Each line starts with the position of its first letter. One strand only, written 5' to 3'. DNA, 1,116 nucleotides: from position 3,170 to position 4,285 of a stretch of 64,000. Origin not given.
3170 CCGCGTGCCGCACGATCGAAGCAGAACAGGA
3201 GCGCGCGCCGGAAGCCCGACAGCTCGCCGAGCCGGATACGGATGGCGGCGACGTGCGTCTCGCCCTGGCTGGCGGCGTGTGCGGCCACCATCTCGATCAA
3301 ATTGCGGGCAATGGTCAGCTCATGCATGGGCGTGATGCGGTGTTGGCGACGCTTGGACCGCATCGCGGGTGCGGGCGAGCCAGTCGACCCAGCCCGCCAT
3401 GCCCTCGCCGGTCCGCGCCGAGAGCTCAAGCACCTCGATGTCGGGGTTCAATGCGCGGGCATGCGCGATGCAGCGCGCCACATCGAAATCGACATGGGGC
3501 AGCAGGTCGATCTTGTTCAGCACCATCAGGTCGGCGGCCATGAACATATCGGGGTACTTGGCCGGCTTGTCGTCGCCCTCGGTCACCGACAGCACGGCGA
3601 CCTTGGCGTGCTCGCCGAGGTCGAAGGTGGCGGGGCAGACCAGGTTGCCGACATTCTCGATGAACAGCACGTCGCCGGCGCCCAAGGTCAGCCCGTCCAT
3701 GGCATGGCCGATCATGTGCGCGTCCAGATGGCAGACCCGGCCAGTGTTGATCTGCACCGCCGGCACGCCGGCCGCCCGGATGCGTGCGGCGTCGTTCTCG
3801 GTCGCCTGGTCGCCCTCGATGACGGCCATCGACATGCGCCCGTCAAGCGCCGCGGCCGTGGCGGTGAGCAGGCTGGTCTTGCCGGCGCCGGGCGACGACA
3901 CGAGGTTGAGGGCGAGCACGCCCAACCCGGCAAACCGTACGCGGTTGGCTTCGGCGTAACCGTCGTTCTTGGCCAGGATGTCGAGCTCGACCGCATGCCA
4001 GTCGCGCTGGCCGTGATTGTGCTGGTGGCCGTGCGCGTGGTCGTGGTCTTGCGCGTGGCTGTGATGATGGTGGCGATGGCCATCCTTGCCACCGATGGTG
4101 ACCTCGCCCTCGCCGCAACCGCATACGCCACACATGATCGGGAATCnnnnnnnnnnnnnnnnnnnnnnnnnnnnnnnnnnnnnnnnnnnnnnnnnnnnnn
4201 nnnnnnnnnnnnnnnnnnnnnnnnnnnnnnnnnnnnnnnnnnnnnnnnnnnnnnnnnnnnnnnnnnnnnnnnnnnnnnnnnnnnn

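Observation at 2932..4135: HypA/HypB pair with no hydrogenase or urease in 64 kb, embedded between hydrolase genes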

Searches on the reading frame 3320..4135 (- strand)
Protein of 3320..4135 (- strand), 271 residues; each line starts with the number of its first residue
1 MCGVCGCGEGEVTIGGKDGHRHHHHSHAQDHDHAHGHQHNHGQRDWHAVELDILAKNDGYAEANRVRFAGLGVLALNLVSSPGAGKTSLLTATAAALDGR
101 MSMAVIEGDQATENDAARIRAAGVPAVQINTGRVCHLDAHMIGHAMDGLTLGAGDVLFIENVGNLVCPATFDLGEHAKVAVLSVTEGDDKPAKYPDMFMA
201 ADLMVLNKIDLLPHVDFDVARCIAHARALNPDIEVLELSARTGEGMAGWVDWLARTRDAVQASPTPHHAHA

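Call 4: search_protein_families(library=pfam, proteins=[window:3320-4135:-])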
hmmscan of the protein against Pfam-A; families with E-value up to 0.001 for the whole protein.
window:3320-4135:- (271 aa): 1 family
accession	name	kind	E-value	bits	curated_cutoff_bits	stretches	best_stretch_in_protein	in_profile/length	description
PF02492.25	cobW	-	8.7e-25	87.8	20.7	1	77-236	4-179/180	CobW/HypB/UreG, nucleotide-binding domain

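Call 5: search_protein_families(library=ncbifam, proteins=[window:3320-4135:-])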
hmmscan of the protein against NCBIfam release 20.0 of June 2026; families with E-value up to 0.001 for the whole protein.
window:3320-4135:- (271 aa): 4 families
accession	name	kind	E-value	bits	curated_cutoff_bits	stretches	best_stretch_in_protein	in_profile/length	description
NF007775.0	PRK10463.1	equivalog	8.3e-105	350.3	385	1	29-257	60-288/290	hydrogenase nickel incorporation protein HypB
TIGR00073.1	hypB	equivalog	6.3e-87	290.6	121.2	1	48-256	5-213/217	hydrogenase nickel incorporation protein HypB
TIGR00101.1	ureG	equivalog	5.2e-12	46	204.2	1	79-255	7-193/199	urease accessory protein UreG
NF053667.1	HypB_prefix_1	domain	2.3e-11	44.9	30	1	1-47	1-47/72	hydrogenase nickel incorporation protein HypB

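Call 43: search_solved_structures(query=window:3320-4135:-, max_evalue=0.00001, show_alignments=2)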
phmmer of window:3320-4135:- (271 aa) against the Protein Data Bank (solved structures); distinct sequences matched with E-value up to 0.00001: 5.
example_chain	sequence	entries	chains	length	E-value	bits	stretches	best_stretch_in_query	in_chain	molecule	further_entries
2hf8_A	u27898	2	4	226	3.2e-49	171.2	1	49-255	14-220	Probable hydrogenase nickel incorporation protein hypB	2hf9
2wsm_A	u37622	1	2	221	6.3e-49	170.2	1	49-254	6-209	HYDROGENASE EXPRESSION/FORMATION PROTEIN (HYPB)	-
4lps_A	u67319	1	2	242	2.9e-42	148.4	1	39-254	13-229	Hydrogenase/urease nickel incorporation protein HypB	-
5xkt_A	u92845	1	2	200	2e-09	40.7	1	81-247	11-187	Urease accessory protein UreG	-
4hi0_E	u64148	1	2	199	2e-09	40.7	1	79-256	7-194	Urease accessory protein UreG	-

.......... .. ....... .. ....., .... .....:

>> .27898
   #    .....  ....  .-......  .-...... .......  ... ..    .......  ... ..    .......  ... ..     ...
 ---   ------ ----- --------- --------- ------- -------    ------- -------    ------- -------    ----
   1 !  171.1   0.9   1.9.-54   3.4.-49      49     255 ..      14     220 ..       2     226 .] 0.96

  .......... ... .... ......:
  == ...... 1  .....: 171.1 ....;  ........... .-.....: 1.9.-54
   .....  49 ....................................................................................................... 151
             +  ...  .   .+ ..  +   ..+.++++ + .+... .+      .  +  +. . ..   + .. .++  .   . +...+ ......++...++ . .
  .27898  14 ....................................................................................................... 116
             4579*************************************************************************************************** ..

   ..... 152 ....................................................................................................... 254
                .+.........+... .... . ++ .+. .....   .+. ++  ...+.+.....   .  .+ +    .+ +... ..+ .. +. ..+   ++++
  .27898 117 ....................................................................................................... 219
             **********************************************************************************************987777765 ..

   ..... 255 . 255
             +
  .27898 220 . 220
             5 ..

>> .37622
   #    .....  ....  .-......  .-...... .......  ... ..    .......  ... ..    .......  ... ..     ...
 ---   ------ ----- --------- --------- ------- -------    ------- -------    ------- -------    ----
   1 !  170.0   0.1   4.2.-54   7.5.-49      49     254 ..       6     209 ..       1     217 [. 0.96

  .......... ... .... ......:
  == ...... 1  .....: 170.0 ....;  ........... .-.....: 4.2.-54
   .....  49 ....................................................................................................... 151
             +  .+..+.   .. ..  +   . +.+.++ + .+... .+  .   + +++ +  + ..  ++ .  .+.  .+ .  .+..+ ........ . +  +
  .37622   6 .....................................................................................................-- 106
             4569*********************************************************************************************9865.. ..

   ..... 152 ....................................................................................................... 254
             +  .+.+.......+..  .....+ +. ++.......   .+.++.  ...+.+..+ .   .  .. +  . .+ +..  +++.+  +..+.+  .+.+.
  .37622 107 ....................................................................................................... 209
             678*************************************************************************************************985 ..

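Call 45: find_homologous_proteins(query=window:3320-4135:-, max_evalue=1e-20)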
Query window:3320-4135:- (271 aa): 8000 proteins with E <= 1e-20 among 8000 candidates; the best 120 are listed.
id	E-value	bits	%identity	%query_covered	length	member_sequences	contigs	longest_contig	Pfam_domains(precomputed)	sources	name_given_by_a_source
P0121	2.2e-179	613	100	100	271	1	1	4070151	PF02492.26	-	-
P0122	5.7e-119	415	74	95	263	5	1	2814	PF02492.26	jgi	jgi:hydrogenase nickel incorporation protein HypB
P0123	1.2e-114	401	68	95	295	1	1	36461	PF02492.26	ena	-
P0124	8.7e-114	398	70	98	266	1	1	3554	PF02492.26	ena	-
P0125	1.3e-113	397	69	95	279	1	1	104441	PF02492.26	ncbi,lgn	-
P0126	2.6e-112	393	70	95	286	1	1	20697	PF02492.26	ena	-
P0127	2.7e-112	393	69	96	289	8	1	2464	PF02492.26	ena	-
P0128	2.1e-110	387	63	99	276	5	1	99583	PF02492.26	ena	-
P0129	1.6e-109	384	68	91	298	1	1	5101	PF02492.26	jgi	jgi:hydrogenase nickel incorporation protein HypB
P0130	7.5e-107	375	66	99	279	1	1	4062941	PF02492.26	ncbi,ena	-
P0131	8.1e-106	372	65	95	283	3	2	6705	PF02492.26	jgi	jgi:hydrogenase nickel incorporation protein HypB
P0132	1.5e-105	371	67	98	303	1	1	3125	PF02492.26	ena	-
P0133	1.7e-105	371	67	94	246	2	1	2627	PF02492.26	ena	-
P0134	2.2e-105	370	62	96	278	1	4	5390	PF02492.26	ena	-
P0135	7.2e-105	369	68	96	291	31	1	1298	PF02492.26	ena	-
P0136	1.1e-104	368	60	94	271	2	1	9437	PF02492.26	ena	-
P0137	1.4e-104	368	63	100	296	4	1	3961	PF02492.26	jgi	-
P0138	1.9e-104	367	67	94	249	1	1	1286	PF02492.26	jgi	jgi:hydrogenase nickel incorporation protein HypB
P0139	3.1e-104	366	62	98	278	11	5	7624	PF02492.26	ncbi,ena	-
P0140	4.8e-104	366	61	97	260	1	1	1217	PF02492.26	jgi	jgi:hydrogenase nickel incorporation protein HypB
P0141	5.2e-104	366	63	96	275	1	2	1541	PF02492.26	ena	-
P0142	1.5e-103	364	61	98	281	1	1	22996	PF02492.26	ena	-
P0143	1.6e-103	364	63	95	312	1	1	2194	PF02492.26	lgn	-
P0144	2.6e-103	363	64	93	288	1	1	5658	PF02492.26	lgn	-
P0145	2.7e-103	363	67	94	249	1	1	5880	PF02492.26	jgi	jgi:hydrogenase nickel incorporation protein HypB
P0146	3.0e-103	363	63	97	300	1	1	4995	PF02492.26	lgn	-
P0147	6.6e-103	362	68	97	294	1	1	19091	PF02492.26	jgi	jgi:hydrogenase nickel incorporation protein HypB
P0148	7.6e-103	362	66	94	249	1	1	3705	PF02492.26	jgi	jgi:hydrogenase nickel incorporation protein HypB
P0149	8.2e-103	362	62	96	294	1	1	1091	PF02492.26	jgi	jgi:hydrogenase nickel incorporation protein HypB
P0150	8.3e-103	362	63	99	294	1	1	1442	PF02492.26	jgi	jgi:hydrogenase nickel incorporation protein HypB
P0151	9.1e-103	362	62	95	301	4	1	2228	PF02492.26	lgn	-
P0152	1.0e-102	362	63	99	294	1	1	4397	PF02492.26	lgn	-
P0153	1.3e-102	361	63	99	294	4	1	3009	PF02492.26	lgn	-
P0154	1.5e-102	361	67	94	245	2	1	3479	PF02492.26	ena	-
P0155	1.6e-102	361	58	97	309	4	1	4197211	PF02492.26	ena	-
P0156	2.0e-102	361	66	94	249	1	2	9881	PF02492.26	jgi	jgi:hydrogenase nickel incorporation protein HypB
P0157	2.2e-102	360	66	94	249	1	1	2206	PF02492.26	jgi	jgi:hydrogenase nickel incorporation protein HypB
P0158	2.6e-102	360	63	99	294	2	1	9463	PF02492.26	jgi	-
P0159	2.9e-102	360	66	94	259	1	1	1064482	PF02492.26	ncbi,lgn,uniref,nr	ncbi:hydrogenase nickel incorporation protein HypB [Inmirania thermothiophila]|uniref:Hydrogenase ma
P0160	3.6e-102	360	59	100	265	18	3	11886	PF02492.26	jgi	jgi:hydrogenase nickel incorporation protein HypB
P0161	5.0e-102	359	62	95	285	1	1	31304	PF02492.26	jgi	jgi:hydrogenase nickel incorporation protein HypB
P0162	1.1e-101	358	62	95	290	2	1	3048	PF02492.26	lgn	-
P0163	1.4e-101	358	62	99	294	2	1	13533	PF02492.26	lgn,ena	-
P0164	1.7e-101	358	57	96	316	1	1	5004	PF02492.26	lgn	-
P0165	1.9e-101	357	58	100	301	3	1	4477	PF02492.26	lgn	-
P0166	3.1e-101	357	62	95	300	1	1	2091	PF02492.26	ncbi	-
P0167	3.5e-101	356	62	93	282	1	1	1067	PF02492.26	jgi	-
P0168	4.1e-101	356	62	97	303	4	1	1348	PF02492.26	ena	-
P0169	4.2e-101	356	61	96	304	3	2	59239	PF02492.26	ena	-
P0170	5.7e-101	356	62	96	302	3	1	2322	PF02492.26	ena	-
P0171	5.7e-101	356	64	94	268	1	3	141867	PF02492.26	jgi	jgi:hydrogenase nickel incorporation protein HypB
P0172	6.1e-101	356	62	93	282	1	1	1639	PF02492.26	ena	-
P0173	7.2e-101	355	61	95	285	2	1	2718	PF02492.26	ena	-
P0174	8.2e-101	355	67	83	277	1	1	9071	PF02492.26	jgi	-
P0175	1.2e-100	355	64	93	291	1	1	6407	PF02492.26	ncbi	-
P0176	2.1e-100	354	61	93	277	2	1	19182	PF02492.26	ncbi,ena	-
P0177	2.1e-100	354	63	93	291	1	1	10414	PF02492.26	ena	-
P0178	2.7e-100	354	62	95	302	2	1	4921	PF02492.26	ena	-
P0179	4.6e-100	353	65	93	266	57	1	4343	PF02492.26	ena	-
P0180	5.8e-100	352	63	98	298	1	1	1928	PF02492.26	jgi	jgi:hydrogenase nickel incorporation protein HypB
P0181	6.2e-100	352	62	95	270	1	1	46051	PF02492.26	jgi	-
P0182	7.7e-100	352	63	94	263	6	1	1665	PF02492.26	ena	-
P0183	8.3e-100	352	65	93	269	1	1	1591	PF02492.26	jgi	jgi:hydrogenase nickel incorporation protein HypB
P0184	8.5e-100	352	60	97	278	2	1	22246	PF02492.26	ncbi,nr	ncbi:MAG: hydrogenase nickel incorporation protein HypB [Rhodospirillaceae bacterium]|nr:hydrogenase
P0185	1.1e-99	352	63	99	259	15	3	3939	PF02492.26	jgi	jgi:hydrogenase nickel incorporation protein HypB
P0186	1.1e-99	352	59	100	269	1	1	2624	PF02492.26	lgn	-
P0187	1.1e-99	351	63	98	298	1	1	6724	PF02492.26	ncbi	-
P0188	1.2e-99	351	62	93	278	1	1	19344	PF02492.26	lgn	-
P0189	1.3e-99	351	62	97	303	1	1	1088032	PF02492.26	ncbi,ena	-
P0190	1.4e-99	351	60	100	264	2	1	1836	PF02492.26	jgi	jgi:hydrogenase nickel incorporation protein HypB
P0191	1.5e-99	351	63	96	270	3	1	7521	PF02492.26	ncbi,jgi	-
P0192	1.5e-99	351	61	100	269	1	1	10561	PF02492.26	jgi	-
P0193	1.6e-99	351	60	98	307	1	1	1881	PF02492.26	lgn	-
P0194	1.6e-99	351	60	100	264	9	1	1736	PF02492.26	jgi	jgi:hydrogenase nickel incorporation protein HypB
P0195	1.7e-99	351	60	96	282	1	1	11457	PF02492.26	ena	-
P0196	1.7e-99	351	62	98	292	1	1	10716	PF02492.26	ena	-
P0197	1.8e-99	351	63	95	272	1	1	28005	PF02492.26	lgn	-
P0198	2.0e-99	351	62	94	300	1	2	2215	PF02492.26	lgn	-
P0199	2.1e-99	351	64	93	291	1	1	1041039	PF02492.26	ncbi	-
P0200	2.1e-99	351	64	93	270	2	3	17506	PF02492.26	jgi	jgi:hydrogenase nickel incorporation protein HypB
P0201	2.6e-99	350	72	80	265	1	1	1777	PF02492.26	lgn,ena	-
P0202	2.9e-99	350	63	98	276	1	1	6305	PF02492.26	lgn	-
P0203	3.6e-99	350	61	96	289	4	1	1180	PF02492.26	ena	-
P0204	4.1e-99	350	60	99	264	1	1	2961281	PF02492.26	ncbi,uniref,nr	ncbi:hydrogenase nickel incorporation protein HypB [Thiohalobacter sp. IOR34]|uniref:hydrogenase nic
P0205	4.2e-99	350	63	97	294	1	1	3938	PF02492.26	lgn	-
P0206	4.5e-99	350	62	99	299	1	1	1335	PF02492.26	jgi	jgi:hydrogenase nickel incorporation protein HypB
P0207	5.0e-99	349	60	96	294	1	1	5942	PF02492.26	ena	-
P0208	6.5e-99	349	63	95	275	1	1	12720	PF02492.26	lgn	-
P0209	6.5e-99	349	60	93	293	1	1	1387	PF02492.26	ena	-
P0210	6.8e-99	349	66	82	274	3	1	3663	PF02492.26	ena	-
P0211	7.2e-99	349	60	96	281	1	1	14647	PF02492.26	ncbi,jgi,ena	-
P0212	8.5e-99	349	64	93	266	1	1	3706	PF02492.26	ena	-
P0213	9.0e-99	349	61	100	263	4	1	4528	PF02492.26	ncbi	-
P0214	9.1e-99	349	62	96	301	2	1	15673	PF02492.26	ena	-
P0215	9.6e-99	348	61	95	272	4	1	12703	PF02492.26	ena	-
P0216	1.1e-98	348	62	93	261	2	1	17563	PF02492.26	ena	-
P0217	1.1e-98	348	62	97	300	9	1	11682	PF02492.26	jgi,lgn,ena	-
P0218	1.1e-98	348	62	94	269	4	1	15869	PF02492.26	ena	-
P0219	1.2e-98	348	61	96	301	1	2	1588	PF02492.26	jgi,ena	-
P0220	1.4e-98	348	61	95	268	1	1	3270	PF02492.26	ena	-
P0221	1.7e-98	348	63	93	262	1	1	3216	PF02492.26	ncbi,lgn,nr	ncbi:MAG TPA: hydrogenase nickel incorporation protein HypB [Methyloceanibacter sp.]|nr:hydrogenase 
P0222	1.7e-98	348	59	95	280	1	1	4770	PF03205.21,PF02492.26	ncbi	-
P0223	1.7e-98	348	58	96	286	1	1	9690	PF02492.26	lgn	-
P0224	2.0e-98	347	63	95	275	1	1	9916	PF02492.26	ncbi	-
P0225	2.0e-98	347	61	96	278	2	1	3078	PF02492.26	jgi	jgi:hydrogenase nickel incorporation protein HypB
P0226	3.3e-98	347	60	96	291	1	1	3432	PF02492.26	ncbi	-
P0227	3.5e-98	347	70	85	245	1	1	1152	PF02492.26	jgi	jgi:hydrogenase nickel incorporation protein HypB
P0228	4.1e-98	346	59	95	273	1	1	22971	PF02492.26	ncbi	-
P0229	4.2e-98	346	69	82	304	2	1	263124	PF02492.26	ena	-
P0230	4.3e-98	346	62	93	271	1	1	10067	PF02492.26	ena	-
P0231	4.4e-98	346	59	97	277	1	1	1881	PF02492.26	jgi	-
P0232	4.4e-98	346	61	93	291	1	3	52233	PF02492.26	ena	-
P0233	4.5e-98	346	59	99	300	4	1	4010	PF02492.26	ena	-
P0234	4.5e-98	346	64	95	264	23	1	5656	PF02492.26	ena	-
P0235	4.6e-98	346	63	95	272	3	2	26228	PF02492.26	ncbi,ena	-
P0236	5.1e-98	346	59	99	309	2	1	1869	PF02492.26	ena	-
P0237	5.5e-98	346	60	96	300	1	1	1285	PF02492.26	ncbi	-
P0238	5.6e-98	346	63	95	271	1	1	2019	PF02492.26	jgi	jgi:hydrogenase nickel incorporation protein HypB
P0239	5.9e-98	346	57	99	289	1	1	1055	PF02492.26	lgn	-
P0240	7.4e-98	346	61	93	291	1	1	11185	PF02492.26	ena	-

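Call 46: find_encoding_contigs(protein=P0121, flank=10000, max_places=2)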
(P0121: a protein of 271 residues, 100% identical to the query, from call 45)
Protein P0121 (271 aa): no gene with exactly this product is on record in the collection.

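Call 47: find_encoding_contigs(protein=P0159, flank=8000, max_places=1)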
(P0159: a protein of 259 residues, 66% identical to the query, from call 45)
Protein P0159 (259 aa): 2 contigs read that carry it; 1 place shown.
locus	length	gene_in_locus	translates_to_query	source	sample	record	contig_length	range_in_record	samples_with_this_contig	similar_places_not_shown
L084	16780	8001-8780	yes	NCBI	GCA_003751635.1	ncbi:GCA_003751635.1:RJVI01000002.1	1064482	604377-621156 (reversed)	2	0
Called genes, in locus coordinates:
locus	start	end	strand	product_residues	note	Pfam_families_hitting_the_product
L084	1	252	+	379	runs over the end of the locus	-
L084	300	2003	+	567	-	PF27537:HoxH (weak), PF00374:NiFeSe_Hases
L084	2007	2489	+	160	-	PF01750:HycI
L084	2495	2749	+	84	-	PF01455:HupF_HypC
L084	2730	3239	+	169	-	PF11939:NiFe-hyd_HybE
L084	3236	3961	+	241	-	PF03824:NicO (weak)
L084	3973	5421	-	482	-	PF00374:NiFeSe_Hases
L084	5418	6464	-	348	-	PF01058:Oxidored_q6, PF14720:NiFe_hyd_SSU_C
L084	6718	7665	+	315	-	-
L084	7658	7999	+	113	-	PF01155:HypA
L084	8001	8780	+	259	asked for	PF02492:cobW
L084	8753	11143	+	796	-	PF00708:Acylphosphatase, PF07503:zf-HYPF, PF01300:Sua5_yciO_yrdC, PF17788:HypF_C, PF22521:HypF_C_2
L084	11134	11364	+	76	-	PF01455:HupF_HypC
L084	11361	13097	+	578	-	PF01924:HypD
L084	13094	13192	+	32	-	-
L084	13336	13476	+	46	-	-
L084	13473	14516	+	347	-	PF00586:AIRS, PF02769:AIRS_C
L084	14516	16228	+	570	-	PF00551:Formyl_trans_N (weak), PF02911:Formyl_trans_C, PF00378:ECH_1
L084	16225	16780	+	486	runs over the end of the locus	PF00072:Response_reg, PF00158:Sigma54_activat, PF14532:Sigma54_activ_2, PF00004:AAA (weak), PF07728:AAA_5, PF25601:AAA_lid_14, PF02954:HTH_8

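Call 48: find_encoding_contigs(protein=P0229, flank=8000, max_places=1)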
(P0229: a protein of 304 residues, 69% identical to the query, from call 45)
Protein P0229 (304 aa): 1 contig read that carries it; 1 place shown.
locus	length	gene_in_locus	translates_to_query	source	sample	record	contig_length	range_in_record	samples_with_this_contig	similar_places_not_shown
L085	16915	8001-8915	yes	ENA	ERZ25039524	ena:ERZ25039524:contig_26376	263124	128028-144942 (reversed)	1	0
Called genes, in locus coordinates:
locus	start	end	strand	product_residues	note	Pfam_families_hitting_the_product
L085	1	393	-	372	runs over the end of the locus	PF07796:DUF1638, PF00583:Acetyltransf_1, PF13508:Acetyltransf_7 (weak)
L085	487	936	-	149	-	-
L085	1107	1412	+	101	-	PF03450:CO_deh_flav_C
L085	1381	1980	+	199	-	PF00111:Fer2 (weak), PF01799:Fer2_2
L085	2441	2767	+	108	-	PF02738:MoCoBD_1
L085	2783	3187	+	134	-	PF02738:MoCoBD_1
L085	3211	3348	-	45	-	-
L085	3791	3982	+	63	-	PF20256:MoCoBD_2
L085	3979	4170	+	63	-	-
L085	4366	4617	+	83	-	PF02597:ThiS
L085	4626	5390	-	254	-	PF00106:adh_short, PF08659:KR, PF01370:Epimerase (faint), PF13561:adh_short_C2, PF23441:SDR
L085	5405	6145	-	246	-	PF00106:adh_short, PF04321:RmlD_sub_bind (weak), PF13561:adh_short_C2, PF23441:SDR (weak), PF08659:KR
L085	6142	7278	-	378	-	PF00355:Rieske, PF00848:Ring_hydroxyl_A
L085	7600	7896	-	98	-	PF07045:DUF1330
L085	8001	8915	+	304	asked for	PF02492:cobW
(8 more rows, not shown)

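Call 50: find_encoding_contigs(protein=P0155, flank=10000, max_places=1)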
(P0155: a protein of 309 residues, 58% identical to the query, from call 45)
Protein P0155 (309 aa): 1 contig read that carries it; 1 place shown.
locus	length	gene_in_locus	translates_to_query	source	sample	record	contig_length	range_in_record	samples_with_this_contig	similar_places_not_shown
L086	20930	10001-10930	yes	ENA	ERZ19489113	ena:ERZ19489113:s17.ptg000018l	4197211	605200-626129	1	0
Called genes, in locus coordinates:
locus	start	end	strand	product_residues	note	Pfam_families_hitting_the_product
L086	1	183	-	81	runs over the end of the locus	PF03319:EutN_CcmL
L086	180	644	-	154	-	-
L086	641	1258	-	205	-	PF27545:CsoS1D_N, PF00936:BMC (weak)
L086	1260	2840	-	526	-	PF00171:Aldedh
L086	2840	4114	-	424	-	PF00202:Aminotran_3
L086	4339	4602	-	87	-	-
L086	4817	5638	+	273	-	-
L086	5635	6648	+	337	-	PF01636:APH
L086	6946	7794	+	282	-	PF00528:BPD_transp_1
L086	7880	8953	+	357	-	PF13379:NMT1_2, PF09084:NMT1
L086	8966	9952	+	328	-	PF00005:ABC_tran, PF13304:AAA_21 (faint)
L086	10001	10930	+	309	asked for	PF02492:cobW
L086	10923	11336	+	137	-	PF01155:HypA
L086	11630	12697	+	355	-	PF00491:Arginase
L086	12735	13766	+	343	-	PF00491:Arginase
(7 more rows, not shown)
